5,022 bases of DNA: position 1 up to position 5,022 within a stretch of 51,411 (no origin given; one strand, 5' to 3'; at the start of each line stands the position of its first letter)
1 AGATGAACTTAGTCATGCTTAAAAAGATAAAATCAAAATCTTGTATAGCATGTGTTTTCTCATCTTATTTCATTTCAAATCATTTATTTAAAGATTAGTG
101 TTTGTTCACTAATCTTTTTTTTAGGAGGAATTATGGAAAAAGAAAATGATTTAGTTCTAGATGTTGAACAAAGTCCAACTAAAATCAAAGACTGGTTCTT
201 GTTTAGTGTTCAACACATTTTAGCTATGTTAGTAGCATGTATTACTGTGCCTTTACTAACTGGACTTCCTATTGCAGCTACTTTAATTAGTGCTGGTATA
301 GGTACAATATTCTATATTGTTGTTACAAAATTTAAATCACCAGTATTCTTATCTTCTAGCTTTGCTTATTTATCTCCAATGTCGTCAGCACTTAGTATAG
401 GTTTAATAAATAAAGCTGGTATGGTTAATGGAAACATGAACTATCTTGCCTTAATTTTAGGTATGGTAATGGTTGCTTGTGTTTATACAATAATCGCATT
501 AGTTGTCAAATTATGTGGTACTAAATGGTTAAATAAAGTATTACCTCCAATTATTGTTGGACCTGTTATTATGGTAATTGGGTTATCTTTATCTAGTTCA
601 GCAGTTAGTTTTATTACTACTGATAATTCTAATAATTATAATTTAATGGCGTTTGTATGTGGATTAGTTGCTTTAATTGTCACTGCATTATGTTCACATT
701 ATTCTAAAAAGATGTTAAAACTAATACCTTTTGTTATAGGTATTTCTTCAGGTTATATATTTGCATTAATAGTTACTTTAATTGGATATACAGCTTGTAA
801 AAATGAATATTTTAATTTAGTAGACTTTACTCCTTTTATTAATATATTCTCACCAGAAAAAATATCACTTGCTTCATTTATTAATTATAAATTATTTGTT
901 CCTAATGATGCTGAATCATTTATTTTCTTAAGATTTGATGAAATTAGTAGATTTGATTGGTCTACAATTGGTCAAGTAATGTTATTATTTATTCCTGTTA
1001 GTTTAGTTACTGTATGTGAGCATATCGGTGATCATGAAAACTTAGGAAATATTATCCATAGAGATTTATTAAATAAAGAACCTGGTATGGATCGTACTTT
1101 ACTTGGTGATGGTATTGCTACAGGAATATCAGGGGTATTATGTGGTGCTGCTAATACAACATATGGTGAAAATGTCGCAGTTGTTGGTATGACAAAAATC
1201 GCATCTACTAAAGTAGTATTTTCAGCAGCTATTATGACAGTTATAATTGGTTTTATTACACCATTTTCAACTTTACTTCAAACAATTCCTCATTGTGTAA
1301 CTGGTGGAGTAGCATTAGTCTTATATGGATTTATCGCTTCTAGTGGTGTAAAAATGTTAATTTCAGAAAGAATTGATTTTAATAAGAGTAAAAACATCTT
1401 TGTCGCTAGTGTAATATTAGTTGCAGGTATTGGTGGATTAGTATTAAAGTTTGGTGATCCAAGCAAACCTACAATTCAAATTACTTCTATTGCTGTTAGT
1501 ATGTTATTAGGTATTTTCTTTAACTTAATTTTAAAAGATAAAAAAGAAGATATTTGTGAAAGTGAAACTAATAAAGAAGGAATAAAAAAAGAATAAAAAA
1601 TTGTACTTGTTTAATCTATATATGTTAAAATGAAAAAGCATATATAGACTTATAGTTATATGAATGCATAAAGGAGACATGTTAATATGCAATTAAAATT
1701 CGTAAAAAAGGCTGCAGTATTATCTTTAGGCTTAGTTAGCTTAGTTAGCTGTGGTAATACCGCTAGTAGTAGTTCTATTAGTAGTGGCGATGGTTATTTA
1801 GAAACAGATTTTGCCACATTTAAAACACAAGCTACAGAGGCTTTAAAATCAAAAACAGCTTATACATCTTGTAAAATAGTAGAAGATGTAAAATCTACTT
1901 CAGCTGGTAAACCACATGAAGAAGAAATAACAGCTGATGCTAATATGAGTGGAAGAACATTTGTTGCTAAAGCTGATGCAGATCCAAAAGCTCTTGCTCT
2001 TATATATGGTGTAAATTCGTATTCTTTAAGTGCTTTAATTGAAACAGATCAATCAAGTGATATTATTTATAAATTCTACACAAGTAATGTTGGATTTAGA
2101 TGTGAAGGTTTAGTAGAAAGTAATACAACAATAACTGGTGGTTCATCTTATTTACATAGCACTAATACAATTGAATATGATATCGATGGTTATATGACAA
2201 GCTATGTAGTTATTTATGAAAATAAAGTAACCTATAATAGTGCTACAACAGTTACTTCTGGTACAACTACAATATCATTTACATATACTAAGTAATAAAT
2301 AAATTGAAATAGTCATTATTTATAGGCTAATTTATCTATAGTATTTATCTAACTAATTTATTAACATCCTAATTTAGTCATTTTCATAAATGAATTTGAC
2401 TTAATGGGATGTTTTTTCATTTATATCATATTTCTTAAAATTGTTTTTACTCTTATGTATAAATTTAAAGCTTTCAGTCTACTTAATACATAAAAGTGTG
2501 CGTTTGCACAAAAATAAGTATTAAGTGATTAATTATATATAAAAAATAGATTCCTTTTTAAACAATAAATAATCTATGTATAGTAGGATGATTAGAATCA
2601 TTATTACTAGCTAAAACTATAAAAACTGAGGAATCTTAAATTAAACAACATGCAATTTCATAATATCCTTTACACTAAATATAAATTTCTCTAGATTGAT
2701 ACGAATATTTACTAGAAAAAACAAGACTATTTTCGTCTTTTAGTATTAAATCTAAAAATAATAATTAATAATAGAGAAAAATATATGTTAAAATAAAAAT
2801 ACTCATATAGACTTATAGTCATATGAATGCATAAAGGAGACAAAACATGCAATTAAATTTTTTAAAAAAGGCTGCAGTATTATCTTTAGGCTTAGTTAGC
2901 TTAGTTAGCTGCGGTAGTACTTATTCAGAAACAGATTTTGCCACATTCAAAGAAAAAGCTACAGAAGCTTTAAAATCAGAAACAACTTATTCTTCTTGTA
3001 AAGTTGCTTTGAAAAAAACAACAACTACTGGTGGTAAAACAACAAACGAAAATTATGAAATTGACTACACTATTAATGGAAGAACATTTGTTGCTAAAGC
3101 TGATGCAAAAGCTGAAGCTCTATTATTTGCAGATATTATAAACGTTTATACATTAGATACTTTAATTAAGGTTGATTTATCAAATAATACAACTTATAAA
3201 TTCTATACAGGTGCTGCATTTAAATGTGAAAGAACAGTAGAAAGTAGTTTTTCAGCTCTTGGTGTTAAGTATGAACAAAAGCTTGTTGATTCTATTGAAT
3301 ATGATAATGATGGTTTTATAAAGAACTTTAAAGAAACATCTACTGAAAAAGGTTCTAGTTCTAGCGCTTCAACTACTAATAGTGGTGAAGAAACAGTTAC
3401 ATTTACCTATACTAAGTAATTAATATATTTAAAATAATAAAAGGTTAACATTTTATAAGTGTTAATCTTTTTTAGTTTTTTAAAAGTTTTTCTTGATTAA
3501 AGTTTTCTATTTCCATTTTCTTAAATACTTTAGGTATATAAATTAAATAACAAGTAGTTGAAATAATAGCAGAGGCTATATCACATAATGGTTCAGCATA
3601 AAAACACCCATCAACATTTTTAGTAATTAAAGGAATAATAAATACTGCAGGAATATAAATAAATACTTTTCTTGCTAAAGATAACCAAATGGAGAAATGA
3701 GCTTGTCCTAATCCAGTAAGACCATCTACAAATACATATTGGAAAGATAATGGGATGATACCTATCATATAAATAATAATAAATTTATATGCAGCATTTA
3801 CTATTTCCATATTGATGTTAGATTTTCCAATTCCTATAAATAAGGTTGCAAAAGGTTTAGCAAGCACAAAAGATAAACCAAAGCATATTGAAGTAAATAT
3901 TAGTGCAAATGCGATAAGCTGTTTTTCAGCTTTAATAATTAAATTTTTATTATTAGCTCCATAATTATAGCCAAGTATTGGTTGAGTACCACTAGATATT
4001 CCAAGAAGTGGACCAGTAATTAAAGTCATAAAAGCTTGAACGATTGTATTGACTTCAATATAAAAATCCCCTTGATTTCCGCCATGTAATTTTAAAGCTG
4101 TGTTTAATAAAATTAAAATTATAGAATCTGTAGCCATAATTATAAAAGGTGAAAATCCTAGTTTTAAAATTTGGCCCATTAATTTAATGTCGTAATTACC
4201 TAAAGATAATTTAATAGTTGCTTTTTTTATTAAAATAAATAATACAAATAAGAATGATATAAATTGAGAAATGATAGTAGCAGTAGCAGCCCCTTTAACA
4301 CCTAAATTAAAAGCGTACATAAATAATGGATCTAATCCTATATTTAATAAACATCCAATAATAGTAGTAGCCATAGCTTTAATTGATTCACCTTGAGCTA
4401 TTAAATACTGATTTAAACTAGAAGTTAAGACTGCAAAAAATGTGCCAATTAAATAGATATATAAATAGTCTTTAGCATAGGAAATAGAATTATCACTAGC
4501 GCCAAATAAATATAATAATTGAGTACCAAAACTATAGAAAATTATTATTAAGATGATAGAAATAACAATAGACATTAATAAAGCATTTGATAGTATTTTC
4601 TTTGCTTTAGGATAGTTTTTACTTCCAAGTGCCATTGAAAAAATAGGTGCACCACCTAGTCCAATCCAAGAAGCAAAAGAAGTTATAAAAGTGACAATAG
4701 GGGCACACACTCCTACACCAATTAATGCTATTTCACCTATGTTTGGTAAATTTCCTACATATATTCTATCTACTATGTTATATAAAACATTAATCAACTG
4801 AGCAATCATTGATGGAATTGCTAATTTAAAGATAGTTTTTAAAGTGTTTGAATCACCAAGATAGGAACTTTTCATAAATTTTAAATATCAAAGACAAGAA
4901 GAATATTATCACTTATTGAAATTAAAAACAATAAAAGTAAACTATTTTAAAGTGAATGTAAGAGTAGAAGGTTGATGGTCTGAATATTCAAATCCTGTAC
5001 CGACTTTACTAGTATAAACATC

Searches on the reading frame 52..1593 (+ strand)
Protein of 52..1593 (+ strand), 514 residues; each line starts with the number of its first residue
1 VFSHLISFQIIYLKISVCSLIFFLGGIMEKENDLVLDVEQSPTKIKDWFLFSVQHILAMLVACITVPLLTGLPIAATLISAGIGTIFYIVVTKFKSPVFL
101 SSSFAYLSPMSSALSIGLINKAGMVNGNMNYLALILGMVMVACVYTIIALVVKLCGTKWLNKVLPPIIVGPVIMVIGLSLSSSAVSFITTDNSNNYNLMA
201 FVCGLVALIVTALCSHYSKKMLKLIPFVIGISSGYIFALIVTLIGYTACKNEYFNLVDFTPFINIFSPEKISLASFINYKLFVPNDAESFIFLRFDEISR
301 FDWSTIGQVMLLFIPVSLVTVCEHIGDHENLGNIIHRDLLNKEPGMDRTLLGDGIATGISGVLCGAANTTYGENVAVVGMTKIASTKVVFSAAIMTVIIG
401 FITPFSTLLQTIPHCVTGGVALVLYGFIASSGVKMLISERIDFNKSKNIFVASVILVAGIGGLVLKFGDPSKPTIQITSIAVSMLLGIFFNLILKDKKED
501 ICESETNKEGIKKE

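Call 22: search_protein_families(library=pfam, proteins=[window:52-1593:+], max_evalue=0.00001)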
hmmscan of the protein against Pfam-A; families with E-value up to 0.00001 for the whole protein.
window:52-1593:+ (514 aa): 1 family
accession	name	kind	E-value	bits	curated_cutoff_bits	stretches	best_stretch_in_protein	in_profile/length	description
PF00860.26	Xan_ur_permease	-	5.3e-71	239.8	27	1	47-463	2-384/389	Permease family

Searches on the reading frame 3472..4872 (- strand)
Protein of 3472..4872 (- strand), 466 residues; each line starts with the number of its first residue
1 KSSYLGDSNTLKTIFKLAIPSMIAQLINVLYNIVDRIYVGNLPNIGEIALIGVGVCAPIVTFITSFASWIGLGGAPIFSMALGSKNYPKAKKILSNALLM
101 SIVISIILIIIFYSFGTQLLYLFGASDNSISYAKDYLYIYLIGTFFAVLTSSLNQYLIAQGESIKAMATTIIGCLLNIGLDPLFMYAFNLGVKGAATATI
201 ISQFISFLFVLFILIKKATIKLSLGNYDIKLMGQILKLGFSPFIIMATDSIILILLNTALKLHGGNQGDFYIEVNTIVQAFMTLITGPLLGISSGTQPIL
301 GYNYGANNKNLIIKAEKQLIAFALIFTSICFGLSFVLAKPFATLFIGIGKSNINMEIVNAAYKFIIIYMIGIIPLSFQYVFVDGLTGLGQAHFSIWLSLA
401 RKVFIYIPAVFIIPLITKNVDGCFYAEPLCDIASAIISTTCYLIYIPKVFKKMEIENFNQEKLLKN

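Call 22: search_protein_families(library=pfam, proteins=[window:3472-4872:-], max_evalue=0.00001)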
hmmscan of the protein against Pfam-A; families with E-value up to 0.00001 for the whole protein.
window:3472-4872:- (466 aa): 1 family
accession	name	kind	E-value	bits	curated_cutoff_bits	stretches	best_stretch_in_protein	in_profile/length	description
PF01554.23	MatE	-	1.1e-36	126.4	24.9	2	20-183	1-161/161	MatE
